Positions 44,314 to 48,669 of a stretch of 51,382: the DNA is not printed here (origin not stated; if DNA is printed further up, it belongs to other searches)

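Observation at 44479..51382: Secretion-type locus whose 'GspD' has seven N-domain repeats but no visible secretin pore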

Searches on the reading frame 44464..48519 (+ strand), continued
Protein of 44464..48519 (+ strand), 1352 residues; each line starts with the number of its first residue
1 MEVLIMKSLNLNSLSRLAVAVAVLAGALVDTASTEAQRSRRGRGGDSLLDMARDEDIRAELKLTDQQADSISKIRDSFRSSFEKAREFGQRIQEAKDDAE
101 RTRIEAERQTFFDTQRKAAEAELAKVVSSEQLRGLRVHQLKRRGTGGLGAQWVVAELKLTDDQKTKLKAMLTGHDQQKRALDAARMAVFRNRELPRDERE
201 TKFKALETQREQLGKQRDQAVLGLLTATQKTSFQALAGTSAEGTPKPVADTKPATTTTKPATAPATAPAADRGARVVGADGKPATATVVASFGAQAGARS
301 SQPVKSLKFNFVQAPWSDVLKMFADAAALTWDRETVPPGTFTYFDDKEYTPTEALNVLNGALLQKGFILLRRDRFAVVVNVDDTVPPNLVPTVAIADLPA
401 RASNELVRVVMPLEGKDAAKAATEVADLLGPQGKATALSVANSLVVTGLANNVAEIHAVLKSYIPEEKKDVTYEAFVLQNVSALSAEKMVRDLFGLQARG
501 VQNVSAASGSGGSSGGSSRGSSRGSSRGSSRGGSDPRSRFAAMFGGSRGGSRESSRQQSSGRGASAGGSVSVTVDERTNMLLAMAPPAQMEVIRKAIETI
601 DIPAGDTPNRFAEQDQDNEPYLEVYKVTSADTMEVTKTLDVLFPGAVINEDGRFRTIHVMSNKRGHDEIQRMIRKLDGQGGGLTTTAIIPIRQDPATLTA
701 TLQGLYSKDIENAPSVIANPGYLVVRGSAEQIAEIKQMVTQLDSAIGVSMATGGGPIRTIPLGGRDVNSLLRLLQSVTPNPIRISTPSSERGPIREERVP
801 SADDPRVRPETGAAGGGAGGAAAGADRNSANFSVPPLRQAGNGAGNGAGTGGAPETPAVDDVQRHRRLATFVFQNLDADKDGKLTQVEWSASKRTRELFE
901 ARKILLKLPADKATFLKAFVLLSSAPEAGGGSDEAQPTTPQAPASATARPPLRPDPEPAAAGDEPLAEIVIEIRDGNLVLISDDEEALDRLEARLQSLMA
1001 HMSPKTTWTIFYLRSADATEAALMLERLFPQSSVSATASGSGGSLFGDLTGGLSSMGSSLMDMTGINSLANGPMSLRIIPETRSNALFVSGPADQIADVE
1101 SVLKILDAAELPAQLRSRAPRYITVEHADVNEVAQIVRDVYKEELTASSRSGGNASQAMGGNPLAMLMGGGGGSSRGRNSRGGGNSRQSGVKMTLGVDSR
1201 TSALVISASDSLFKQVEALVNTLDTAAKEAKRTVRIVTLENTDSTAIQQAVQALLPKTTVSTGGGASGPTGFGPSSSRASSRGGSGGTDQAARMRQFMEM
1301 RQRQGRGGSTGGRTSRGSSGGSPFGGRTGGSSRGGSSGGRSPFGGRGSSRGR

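Call 23: find_encoding_contigs(protein=P0048, flank=10000, max_places=1)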
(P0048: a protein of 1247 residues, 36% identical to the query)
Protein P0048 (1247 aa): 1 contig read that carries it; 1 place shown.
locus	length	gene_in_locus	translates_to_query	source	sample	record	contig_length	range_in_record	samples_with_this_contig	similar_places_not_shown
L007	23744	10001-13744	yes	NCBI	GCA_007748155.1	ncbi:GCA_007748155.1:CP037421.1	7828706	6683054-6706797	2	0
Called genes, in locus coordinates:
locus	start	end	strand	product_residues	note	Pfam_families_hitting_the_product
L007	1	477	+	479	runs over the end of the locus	PF04734:Ceramidase_alk (faint)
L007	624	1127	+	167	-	-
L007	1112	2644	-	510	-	PF04389:Peptidase_M28, PF01546:Peptidase_M20 (weak), PF00595:PDZ (weak), PF17820:PDZ_6 (weak), PF00595:PDZ (weak), PF13180:PDZ_2, PF17820:PDZ_6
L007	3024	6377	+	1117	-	PF01564:Spermine_synth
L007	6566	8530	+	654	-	-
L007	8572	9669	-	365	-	PF00036:EF-hand_1 (faint), PF13202:EF-hand_5 (faint), PF13405:EF-hand_6 (faint), PF13499:EF-hand_7 (faint)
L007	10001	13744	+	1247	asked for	PF03958:Secretin_N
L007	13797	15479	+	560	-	PF05157:MshEN, PF00437:T2SSE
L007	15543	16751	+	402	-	PF28597:T2SSF_N, PF00482:T2SSF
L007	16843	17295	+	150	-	PF07963:N_methyl, PF08334:T2SSG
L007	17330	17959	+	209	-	PF07963:N_methyl (weak)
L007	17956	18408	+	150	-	-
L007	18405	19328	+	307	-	PF11612:T2SSJ (weak)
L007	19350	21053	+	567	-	PF21687:T2SSK_1st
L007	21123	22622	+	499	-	-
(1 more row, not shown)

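Call 24: find_encoding_contigs(protein=P0111, flank=10000, max_places=1)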
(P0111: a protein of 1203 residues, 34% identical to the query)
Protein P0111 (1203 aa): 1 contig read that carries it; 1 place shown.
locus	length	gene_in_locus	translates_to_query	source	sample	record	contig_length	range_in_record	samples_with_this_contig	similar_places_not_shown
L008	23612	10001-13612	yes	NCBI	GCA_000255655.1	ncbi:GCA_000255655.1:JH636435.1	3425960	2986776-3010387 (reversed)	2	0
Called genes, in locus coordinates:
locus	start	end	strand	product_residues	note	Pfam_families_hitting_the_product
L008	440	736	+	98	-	-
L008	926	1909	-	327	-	PF06439:3keto-disac_hyd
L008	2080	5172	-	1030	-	PF13428:TPR_14 (faint), PF13432:TPR_16 (faint), PF07719:TPR_2 (faint), PF13176:TPR_7 (faint), PF13181:TPR_8 (faint), PF13424:TPR_12 (faint), PF14559:TPR_19 (faint), PF13414:TPR_11 (faint), +2 more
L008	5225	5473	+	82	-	-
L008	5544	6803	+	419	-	PF08495:FIST, PF10442:FIST_C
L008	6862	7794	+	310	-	PF06574:FAD_syn, PF01687:Flavokinase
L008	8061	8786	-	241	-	PF12728:HTH_17, PF00072:Response_reg (weak)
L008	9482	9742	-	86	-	-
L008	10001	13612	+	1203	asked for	PF03958:Secretin_N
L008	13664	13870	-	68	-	-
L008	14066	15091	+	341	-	PF07963:N_methyl, PF07596:SBP_bac_10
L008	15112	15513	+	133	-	-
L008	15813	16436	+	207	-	PF00903:Glyoxalase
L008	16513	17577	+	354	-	-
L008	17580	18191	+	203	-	PF01066:CDP-OH_P_transf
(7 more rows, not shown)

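Call 44: search_solved_structures(query=window:44464-48519:+, max_evalue=0.01, show_alignments=0)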
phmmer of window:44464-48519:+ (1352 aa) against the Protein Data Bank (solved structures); distinct sequences matched with E-value up to 0.01: 1.
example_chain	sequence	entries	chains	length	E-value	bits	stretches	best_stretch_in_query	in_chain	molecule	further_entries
9x0w_A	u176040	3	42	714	0.0086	17.3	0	559-605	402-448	Fimbrial assembly protein PilQ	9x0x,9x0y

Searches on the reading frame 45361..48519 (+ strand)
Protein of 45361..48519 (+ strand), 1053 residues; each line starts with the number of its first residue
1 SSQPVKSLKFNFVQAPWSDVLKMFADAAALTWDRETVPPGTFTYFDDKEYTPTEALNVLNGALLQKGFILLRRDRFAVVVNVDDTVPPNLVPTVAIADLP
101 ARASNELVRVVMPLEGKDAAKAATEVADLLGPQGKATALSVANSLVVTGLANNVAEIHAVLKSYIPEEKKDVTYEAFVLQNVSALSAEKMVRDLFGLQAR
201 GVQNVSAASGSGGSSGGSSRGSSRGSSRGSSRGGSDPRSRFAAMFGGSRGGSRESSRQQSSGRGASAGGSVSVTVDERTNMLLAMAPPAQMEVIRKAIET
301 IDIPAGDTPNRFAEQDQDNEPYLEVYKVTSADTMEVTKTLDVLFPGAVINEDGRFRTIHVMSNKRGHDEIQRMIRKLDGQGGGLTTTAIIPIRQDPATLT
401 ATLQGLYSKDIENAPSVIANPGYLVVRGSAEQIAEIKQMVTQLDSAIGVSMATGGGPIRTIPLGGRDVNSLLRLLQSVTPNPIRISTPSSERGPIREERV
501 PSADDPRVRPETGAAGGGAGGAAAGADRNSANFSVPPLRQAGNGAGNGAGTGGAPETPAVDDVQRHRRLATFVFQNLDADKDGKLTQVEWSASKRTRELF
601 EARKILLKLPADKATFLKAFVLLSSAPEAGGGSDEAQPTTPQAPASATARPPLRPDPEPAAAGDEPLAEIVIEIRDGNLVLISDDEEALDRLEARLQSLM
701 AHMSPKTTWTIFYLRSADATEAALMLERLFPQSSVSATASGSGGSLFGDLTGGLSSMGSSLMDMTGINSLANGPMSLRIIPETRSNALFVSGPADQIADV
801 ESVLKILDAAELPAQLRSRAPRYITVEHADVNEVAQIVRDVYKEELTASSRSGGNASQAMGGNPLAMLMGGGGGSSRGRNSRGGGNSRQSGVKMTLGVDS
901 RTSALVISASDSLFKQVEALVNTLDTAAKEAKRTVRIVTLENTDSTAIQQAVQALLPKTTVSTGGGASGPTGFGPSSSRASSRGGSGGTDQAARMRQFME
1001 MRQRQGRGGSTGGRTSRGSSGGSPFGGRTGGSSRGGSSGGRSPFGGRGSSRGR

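Call 42: predict_structure(alignment_id=A1)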
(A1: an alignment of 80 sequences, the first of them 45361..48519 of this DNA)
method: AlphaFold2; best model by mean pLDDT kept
length: 1053 residues; sequences in the alignment: 80
mean_pLDDT: 69.5   pTM: 0.34
mean pLDDT of the five models: 69.5, 68.7, 68.5, 66.5, 62.5
residues with pLDDT >= 90: 311; 70-90: 311; 50-70: 103; < 50: 328
segments of 3 or more residues with pLDDT < 50: 166-169, 203-238, 240-268, 448-454, 489-498, 506-560, 627-664, 739-772, 849-866, 870-888, 963-990, 1008-1023, 1025-1038, 1040-1051
pLDDT, mean of each block of 10 residues (from residue 1): 73 95 94 93 94 95 96 93 91 95 96 89 93 93 94 95 63 89 90 85 46 35 34 37 33 32 40 90 93 94 76 67 92 92 89 91 92 87 67 87 89 88 88 88 61 65 83 86 70 44 48 34 35 33 31 36 74 72 78 83 85 89 62 33 36 37 63 86 90 90 79 84 89 68 38 38 43 68 87 85 80 60 92 93 77 35 45 35 41 85 89 94 92 61 65 69 41 29 36 72 57 32 36 37 41 44
secondary structure, 60 per line:
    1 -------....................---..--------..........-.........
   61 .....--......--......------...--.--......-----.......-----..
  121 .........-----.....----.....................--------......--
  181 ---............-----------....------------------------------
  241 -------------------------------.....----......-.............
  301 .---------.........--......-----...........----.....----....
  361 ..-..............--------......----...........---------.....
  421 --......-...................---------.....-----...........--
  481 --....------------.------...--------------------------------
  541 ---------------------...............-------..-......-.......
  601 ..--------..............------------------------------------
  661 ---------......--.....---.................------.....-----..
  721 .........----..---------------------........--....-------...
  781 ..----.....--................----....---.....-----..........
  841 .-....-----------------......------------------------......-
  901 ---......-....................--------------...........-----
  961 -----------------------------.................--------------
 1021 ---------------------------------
elements in order (helices of 4 or more, strands of 3 or more residues): E8-16 H17-27 E41-50 H52-65 E68-73 E76-81 H96-101 E107-113 H119-129 E135-139 E144-150 H151-164 E173-178 H184-195 H207-210 E272-276 E281-286 H288-301 H311-319 E322-327 H333-343 E348-352 E357-362 H364-377 E386-391 H396-406 E416-420 E423-428 H430-448 E458-462 H468-478 E483-486 H562-576 H587-592 H594-602 H613-624 E670-675 E678-682 H686-702 E709-713 H719-729 H757-764 H767-770 E778-782 E787-791 H794-809 H814-817 E821-825 H831-841 H843-846 H864-869 E894-899 E904-909 H911-930 H945-955 H990-1006

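Call 45: fold_search(model_id=the predicted structure, library=pdb)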
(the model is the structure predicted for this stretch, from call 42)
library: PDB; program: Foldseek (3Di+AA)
matches with E <= 10: 702; with E <= 0.001: 27
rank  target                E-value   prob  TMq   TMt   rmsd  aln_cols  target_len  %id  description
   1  6hcg_A                1.3e-09  1.00  0.14  0.23  31.6       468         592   13  Klebsiella pneumoniae type II secretion system outer membrane complex. PulD, PulS and PulC HR domain. (released 2019-11-27)
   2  5mp2_A                8.5e-09  1.00  0.08  0.31  19.1       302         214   12  XcpQN012 in complex with VHH04 (released 2017-12-13)
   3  4e9j_B                2.5e-08  1.00  0.08  0.31  16.7       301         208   13  Crystal structure of the N-terminal domain of the secretin XcpQ from Pseudomonas aeruginosa (released 2012-12-05)
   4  4ec5_B                2.7e-08  1.00  0.08  0.31  16.9       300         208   14  Crystal structure of the S210C (dimer) mutant from the N-terminal domain of the secretin XcpQ from Pseudomonas aerugin (released 2012-12-05)
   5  5mp2_B                5.4e-08  1.00  0.08  0.31  19.8       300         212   13  XcpQN012 in complex with VHH04 (released 2017-12-13)
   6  5ngi_B                5.7e-08  1.00  0.08  0.30  16.3       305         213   13  Structure of XcpQN012 (released 2018-01-24)
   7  4ec5_A                7.1e-08  1.00  0.08  0.29  16.0       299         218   13  Crystal structure of the S210C (dimer) mutant from the N-terminal domain of the secretin XcpQ from Pseudomonas aerugin (released 2012-12-05)
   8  6i1x_A                1.4e-07  1.00  0.11  0.21  27.8       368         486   12  Aeromonas hydrophila ExeD (released 2019-04-10)
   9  5ngi_A                2.8e-07  1.00  0.08  0.30  15.7       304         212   14  Structure of XcpQN012 (released 2018-01-24)
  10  4e9j_A                3.6e-07  1.00  0.08  0.29  16.0       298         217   13  Crystal structure of the N-terminal domain of the secretin XcpQ from Pseudomonas aeruginosa (released 2012-12-05)
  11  8co1_A1               5.9e-07  1.00  0.08  0.12  27.6       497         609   12  Type II Secretion System (released 2024-04-10)
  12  5zdh_A                1.4e-06  1.00  0.10  0.19  31.4       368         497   13  CryoEM structure of ETEC Pilotin-Secretin AspS-GspD complex (released 2018-04-18)
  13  3ezj_G                2.9e-06  1.00  0.12  0.35  10.0       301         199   12  Crystal structure of the N-terminal domain of the secretin GspD from ETEC determined with the assistance of a nanobody (released 2009-02-17)
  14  3ezj_E                3.4e-06  1.00  0.11  0.34   9.7       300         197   13  Crystal structure of the N-terminal domain of the secretin GspD from ETEC determined with the assistance of a nanobody (released 2009-02-17)
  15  5wq7_A                3.4e-06  1.00  0.10  0.19  32.4       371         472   12  CryoEM structure of type II secretion system secretin GspD in E.coli K12 (released 2016-12-28)
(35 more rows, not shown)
